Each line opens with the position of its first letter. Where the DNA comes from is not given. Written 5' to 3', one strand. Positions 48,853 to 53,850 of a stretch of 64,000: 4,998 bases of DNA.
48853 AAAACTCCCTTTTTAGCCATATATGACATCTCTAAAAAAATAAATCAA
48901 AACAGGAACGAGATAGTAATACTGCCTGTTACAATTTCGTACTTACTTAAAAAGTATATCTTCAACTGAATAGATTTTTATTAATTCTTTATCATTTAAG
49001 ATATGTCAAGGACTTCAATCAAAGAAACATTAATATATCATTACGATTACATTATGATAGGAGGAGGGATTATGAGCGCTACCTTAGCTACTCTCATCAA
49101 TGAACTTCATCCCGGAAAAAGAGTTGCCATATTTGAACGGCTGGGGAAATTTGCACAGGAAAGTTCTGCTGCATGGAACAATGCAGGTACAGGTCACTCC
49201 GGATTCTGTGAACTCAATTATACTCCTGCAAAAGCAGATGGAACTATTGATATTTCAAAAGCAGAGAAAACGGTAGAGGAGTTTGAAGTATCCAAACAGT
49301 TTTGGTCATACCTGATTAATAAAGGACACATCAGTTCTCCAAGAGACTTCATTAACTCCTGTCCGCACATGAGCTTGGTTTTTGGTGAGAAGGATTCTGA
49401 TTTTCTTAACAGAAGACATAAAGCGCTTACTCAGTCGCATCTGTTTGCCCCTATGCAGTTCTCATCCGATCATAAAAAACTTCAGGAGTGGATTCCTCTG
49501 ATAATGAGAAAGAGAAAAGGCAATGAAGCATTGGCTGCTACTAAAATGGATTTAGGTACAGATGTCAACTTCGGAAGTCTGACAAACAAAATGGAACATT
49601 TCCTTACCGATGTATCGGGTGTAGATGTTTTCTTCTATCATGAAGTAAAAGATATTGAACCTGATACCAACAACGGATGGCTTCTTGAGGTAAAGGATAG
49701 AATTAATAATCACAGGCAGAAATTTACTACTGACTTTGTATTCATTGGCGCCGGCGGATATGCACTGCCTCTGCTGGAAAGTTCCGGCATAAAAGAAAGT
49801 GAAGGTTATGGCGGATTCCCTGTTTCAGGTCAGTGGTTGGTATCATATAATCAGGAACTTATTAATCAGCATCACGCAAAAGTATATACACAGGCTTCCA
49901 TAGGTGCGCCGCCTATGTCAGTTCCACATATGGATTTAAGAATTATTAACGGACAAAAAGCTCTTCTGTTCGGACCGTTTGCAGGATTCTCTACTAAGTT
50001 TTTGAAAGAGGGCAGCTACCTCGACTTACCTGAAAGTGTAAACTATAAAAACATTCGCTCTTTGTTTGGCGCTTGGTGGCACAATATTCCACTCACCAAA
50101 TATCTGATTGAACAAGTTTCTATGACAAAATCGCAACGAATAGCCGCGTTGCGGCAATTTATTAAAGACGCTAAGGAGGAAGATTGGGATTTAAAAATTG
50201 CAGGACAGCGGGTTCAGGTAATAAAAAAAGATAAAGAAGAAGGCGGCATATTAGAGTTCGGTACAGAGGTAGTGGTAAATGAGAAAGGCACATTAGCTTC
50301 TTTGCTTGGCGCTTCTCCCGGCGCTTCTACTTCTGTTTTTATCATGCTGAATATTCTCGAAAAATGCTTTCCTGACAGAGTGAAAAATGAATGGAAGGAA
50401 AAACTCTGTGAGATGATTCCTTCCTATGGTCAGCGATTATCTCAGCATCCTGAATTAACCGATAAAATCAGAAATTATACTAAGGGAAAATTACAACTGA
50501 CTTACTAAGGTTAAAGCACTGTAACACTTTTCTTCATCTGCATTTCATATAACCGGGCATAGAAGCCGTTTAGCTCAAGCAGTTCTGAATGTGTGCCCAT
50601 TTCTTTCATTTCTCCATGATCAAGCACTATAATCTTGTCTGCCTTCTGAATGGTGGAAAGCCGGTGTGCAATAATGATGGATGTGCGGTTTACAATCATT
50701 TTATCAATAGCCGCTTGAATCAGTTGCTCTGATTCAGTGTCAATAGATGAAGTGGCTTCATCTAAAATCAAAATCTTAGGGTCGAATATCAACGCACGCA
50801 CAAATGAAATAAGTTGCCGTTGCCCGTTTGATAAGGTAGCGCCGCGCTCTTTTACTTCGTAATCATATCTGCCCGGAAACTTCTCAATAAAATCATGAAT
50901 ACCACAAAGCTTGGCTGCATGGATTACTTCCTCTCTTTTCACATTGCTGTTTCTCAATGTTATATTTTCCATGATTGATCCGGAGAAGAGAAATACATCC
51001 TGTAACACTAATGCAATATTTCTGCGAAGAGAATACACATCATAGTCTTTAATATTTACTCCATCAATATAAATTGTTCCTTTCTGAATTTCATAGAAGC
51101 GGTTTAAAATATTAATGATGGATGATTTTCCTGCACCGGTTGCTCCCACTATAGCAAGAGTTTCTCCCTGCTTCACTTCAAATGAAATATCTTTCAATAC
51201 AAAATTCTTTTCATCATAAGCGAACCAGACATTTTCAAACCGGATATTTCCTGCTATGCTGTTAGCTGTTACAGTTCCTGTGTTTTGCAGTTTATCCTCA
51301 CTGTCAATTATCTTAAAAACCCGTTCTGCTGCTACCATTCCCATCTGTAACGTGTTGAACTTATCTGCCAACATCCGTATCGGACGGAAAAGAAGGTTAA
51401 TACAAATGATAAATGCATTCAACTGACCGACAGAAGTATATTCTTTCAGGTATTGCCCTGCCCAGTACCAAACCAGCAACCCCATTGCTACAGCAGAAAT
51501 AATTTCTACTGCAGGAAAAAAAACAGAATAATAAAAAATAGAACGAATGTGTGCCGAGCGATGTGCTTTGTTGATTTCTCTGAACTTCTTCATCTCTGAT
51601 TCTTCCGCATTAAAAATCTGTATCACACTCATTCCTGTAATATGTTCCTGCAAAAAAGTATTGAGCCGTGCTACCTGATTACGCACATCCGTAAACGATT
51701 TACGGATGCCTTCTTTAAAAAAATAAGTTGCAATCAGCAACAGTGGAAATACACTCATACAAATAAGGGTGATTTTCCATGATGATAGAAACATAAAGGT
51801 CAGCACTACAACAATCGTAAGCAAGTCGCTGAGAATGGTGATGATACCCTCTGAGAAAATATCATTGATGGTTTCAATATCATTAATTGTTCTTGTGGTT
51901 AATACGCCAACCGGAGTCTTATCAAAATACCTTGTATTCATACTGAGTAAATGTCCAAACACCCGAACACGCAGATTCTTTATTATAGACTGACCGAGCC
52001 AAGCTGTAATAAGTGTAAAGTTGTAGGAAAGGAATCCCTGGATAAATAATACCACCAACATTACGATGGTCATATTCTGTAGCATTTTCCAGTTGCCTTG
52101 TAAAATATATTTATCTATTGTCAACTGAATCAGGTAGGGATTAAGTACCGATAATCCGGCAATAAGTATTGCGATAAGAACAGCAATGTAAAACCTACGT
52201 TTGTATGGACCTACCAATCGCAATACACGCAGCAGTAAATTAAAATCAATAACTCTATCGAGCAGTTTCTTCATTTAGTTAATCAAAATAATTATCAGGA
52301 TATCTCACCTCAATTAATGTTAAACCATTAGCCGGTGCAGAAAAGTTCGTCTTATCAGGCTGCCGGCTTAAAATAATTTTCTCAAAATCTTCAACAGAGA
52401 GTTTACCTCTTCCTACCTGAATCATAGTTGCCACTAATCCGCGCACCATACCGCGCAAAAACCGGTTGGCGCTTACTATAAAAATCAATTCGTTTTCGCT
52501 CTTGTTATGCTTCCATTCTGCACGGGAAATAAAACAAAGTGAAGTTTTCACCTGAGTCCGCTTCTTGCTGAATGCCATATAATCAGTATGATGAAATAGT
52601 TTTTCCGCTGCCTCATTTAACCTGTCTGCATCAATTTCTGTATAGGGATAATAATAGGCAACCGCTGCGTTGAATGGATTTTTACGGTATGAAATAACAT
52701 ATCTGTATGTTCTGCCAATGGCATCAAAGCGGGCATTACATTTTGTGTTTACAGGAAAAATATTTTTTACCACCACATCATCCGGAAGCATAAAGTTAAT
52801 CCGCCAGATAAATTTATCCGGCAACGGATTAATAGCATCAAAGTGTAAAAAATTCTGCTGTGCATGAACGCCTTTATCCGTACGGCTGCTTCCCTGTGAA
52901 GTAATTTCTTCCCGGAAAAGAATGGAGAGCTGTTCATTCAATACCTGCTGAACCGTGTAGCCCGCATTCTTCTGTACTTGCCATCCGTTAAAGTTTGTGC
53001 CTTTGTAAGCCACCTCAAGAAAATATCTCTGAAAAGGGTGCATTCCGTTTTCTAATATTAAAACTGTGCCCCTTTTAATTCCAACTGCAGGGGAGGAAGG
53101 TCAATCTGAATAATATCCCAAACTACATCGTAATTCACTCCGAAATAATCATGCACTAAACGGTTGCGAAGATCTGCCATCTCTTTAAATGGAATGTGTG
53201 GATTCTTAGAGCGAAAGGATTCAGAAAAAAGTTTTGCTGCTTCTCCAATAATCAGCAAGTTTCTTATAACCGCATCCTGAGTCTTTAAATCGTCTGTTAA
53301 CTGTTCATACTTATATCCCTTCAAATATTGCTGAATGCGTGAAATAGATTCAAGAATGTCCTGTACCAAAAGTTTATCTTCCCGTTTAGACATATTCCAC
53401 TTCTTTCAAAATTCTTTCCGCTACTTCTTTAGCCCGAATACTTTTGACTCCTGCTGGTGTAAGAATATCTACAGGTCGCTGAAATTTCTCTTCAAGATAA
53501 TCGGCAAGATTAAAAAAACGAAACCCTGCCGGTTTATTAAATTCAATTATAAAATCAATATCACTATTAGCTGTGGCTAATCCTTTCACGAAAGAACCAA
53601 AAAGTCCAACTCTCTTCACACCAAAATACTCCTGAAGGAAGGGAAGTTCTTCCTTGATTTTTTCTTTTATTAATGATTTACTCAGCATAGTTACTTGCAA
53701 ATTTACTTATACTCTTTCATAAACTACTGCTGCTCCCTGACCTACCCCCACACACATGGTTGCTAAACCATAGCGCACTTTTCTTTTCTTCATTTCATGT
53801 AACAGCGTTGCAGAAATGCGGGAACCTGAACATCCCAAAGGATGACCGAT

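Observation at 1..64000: Hyper-abundant quasi-palindromic heptamer TGTWACA (often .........) across the window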

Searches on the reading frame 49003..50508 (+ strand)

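Call 13: search_protein_families(library=ncbifam, proteins=[window:49003-50508:+], max_evalue=1e-10)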
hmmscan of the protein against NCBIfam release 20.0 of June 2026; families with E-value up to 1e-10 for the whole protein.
window:49003-50508:+ (501 aa): 15 families
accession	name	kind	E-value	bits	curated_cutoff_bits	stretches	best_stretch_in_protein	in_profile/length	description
NF003614.0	PRK05257.3-5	equivalog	5e-220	731.2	850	1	13-499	10-497/499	malate:quinone oxidoreductase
NF003613.0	PRK05257.3-4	subfamily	4.6e-208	691.6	728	1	13-500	5-493/494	malate:quinone oxidoreductase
NF003605.0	PRK05257.1-4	subfamily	9.4e-206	684.4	666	1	12-501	29-520/545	malate:quinone oxidoreductase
NF003612.0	PRK05257.3-3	equivalog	3.2e-205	682.3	742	1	12-499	10-496/498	malate:quinone oxidoreductase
NF003608.0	PRK05257.2-4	subfamily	3.9e-205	681.9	733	1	13-499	8-495/498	malate:quinone oxidoreductase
NF009875.0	PRK13339.1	subfamily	3.2e-204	679.1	623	1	14-500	7-493/498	malate:quinone oxidoreductase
TIGR01320.1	mal_quin_oxido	equivalog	3.5e-202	672.4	549.95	1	15-494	2-479/482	malate dehydrogenase (quinone)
NF003611.0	PRK05257.3-2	subfamily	7.7e-202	671.3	499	1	14-500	6-493/497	malate:quinone oxidoreductase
NF003610.0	PRK05257.3-1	equivalog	9.3e-202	670.9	745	1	12-500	8-494/495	malate:quinone oxidoreductase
NF003604.0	PRK05257.1-3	subfamily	2.1e-201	669.6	737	1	14-500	8-493/500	malate:quinone oxidoreductase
NF003606.0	PRK05257.2-1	subfamily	8.1e-189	628.7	425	1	13-500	10-495/497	malate:quinone oxidoreductase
NF003607.0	PRK05257.2-3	equivalog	5.9e-177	589.2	734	1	13-498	12-494/497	malate:quinone oxidoreductase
NF040844.1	Lac_Quin_Ox_NO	exception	1.5e-169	564.7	915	1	15-501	2-488/489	L-lactate dehydrogenase (quinone)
NF003603.0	PRK05257.1-1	subfamily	2.4e-169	564.5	563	1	14-501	32-520/548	malate:quinone oxidoreductase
NF003609.0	PRK05257.2-5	equivalog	5.3e-159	529.8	586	1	15-495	6-484/488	malate:quinone oxidoreductase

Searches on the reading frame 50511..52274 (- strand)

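Call 6: search_protein_families(library=ncbifam, proteins=[window:50511-52274:-])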
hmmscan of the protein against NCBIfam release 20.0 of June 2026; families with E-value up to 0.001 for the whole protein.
window:50511-52274:- (587 aa): 186 families (the best 25 are shown)
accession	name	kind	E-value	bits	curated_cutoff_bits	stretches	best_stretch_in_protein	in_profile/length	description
TIGR02203.1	MsbA_lipidA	equivalog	1.1e-149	499.6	602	1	16-581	4-571/572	lipid A export permease/ATP-binding protein MsbA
NF008381.0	PRK11176.1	equivalog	3.3e-127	425.3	867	1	13-581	12-581/582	lipid A ABC transporter ATP-binding protein/permease MsbA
TIGR02204.1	MsbA_rel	hypoth_equivalog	1.8e-124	416.5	780.4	1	12-580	4-576/576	ABC transporter, permease/ATP-binding protein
TIGR01846.1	type_I_sec_HlyB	subfamily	5e-120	401.9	725.55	1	24-580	137-693/694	type I secretion system permease/ATPase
TIGR00958.1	3a01208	subfamily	6.8e-120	401.5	874.6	1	12-575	147-710/711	antigen peptide transporter 2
NF052233.1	CphA_assoc_ABC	equivalog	2.8e-118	396.3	880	1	13-583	171-747/766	cyanophycin metabolism-associated ABC transporter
NF045513.1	HepA_fam_ABC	equivalog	1.6e-111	373.7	725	1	53-579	79-609/610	heterocyst formation ABC transporter subunit HepA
NF008056.1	PRK10790.1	equivalog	2.7e-105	353.1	746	1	14-581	11-577/584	SmdB family multidrug efflux ABC transporter permease/ATP-binding protein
NF010178.0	PRK13657.1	equivalog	7.5e-100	335.1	733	1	12-579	5-570/588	glucan ABC transporter ATP-binding protein/ permease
TIGR03375.1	type_I_sec_LssB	subfamily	1.3e-93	314.6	693.1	1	26-567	148-690/696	type I secretion system permease/ATPase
NF000475.1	tet_ABC_46_B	exception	4.8e-92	309.4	1250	1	14-579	4-574/578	tetracycline efflux ABC transporter Tet(46) subunit B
TIGR03797.1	NHLM_micro_ABC2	equivalog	3.6e-91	306.7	709.4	1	22-580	132-686/686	NHLP bacteriocin export ABC transporter permease/ATPase subunit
TIGR03796.1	NHLM_micro_ABC1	equivalog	3.2e-89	300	853.3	1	24-575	152-708/710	NHLP family bacteriocin export ABC transporter peptidase/permease/ATPase subunit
TIGR01193.1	bacteriocin_ABC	subfamily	2.1e-88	297.6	523.85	1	17-577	147-707/708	peptide cleavage/export ABC transporter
NF008055.0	PRK10789.1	equivalog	6.1e-85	285.8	845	1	26-580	16-572/590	SmdA family multidrug ABC transporter permease/ATP-binding protein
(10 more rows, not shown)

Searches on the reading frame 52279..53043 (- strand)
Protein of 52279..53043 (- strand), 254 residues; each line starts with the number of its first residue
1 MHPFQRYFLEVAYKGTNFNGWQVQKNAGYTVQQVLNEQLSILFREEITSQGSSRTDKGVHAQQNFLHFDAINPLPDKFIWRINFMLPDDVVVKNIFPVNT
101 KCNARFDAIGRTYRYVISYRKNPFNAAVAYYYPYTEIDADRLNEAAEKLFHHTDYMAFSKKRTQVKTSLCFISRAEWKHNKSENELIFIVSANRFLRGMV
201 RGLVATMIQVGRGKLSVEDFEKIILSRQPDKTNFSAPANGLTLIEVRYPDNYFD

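Call 37: search_protein_families(library=pfam, proteins=[window:52279-53043:-], max_evalue=0.0001)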
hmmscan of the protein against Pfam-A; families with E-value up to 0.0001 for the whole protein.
window:52279-53043:- (254 aa): 1 family
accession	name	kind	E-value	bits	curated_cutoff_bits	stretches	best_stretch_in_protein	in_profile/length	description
PF01416.25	PseudoU_synth_1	-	5.3e-28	98.1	23.3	2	145-249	1-108/108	tRNA pseudouridine synthase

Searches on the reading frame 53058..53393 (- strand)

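Call 37: search_protein_families(library=pfam, proteins=[window:53058-53393:-], max_evalue=0.0001)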
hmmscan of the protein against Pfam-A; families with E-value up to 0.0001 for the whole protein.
window:53058-53393:- (111 aa): 1 family
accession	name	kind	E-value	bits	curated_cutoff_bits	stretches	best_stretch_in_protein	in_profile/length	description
PF01934.22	HepT-like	-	3.2e-30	104.7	23.5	1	13-106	1-117/120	Ribonuclease HepT-like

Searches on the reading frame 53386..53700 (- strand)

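Call 37: search_protein_families(library=pfam, proteins=[window:53386-53700:-], max_evalue=0.0001)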
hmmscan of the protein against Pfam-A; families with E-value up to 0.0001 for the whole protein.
window:53386-53700:- (104 aa): 3 families
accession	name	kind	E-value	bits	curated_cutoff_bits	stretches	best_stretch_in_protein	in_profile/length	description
PF01909.29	NTP_transf_2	-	6.7e-15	55.7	21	1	14-102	3-91/93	Nucleotidyltransferase domain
PF18765.7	Polbeta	-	2.2e-10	41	26.9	1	21-83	6-70/93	Polymerase beta, Nucleotidyltransferase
PF22600.2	MTPAP-like_central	-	1.5e-06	28.8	27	1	13-59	27-70/139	Poly(A) RNA polymerase, mitochondrial-like, central palm domain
